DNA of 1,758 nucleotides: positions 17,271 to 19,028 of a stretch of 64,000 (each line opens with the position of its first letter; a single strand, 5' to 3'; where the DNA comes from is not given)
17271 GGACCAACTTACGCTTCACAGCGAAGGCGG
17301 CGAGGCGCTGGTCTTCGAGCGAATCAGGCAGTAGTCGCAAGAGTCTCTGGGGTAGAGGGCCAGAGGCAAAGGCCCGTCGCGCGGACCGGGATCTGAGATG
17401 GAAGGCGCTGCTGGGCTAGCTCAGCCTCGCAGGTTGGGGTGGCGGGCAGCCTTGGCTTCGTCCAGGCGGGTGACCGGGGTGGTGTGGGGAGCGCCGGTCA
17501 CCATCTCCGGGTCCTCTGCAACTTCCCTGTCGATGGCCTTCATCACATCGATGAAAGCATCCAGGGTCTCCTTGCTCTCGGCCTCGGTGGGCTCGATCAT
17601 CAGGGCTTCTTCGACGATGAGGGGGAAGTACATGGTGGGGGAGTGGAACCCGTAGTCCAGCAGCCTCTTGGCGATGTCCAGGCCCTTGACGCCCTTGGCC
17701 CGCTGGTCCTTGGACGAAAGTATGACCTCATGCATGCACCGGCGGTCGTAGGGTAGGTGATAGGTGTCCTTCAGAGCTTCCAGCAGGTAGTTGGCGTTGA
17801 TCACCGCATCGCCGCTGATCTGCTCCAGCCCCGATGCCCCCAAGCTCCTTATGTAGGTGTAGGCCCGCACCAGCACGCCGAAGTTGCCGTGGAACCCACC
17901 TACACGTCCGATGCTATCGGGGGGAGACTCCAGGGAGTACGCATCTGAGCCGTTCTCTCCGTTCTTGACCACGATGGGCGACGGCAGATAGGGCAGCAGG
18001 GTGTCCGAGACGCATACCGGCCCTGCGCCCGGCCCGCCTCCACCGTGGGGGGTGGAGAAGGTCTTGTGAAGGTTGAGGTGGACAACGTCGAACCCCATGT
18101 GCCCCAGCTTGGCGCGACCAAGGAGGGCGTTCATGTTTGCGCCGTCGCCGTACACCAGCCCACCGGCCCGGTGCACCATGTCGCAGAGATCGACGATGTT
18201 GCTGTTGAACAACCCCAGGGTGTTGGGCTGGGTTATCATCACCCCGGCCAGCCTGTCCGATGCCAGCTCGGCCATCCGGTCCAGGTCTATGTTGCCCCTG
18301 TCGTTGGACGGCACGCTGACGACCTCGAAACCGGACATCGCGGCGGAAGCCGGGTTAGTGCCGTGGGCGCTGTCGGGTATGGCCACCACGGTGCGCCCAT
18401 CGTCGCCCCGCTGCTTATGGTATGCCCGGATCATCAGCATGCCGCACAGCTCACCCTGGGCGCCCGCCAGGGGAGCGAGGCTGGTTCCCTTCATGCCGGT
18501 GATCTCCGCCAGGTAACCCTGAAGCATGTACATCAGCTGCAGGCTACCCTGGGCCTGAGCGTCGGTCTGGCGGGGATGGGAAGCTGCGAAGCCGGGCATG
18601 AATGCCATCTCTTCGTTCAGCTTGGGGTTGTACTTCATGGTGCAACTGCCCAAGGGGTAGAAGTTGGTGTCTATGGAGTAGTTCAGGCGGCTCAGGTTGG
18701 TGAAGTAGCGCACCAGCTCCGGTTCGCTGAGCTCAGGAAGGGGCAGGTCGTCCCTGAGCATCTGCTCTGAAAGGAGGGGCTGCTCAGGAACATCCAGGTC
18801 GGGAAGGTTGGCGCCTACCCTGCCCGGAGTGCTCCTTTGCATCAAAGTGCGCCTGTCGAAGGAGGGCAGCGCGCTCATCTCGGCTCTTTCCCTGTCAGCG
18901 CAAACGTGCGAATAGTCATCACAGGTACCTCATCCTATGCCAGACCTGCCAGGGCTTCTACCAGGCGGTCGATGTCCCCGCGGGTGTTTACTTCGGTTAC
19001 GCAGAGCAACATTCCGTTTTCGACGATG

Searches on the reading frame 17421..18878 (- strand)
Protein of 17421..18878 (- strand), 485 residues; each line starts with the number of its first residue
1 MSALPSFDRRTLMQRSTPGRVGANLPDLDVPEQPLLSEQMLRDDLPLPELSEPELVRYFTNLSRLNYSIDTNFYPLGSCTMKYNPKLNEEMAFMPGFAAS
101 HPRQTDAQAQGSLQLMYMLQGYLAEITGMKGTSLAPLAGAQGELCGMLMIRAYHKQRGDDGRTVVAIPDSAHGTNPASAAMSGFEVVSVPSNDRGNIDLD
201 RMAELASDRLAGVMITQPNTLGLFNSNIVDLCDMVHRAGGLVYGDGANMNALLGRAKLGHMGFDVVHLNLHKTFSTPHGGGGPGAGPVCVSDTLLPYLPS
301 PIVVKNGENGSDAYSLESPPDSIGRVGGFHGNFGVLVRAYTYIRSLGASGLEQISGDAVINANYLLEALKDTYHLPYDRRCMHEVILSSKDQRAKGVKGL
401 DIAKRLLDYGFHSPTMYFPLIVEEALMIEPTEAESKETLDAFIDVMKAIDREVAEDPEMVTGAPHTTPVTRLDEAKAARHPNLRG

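Call 59: search_protein_families(library=pfam, proteins=[window:17421-18878:-], max_evalue=0.01)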
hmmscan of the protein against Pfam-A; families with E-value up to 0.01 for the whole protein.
window:17421-18878:- (485 aa): 3 families
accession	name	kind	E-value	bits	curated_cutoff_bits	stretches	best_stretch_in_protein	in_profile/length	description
PF21478.3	GcvP2_C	-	1e-29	103.3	27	1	357-455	4-104/122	Glycine dehydrogenase, C-terminal domain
PF02347.22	GDC-P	-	1.1e-10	41.4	26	1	48-316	46-302/429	Glycine cleavage system P-protein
PF00266.25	Aminotran_5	-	7e-06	25.7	21.5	1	152-279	80-207/371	Aminotransferase class-V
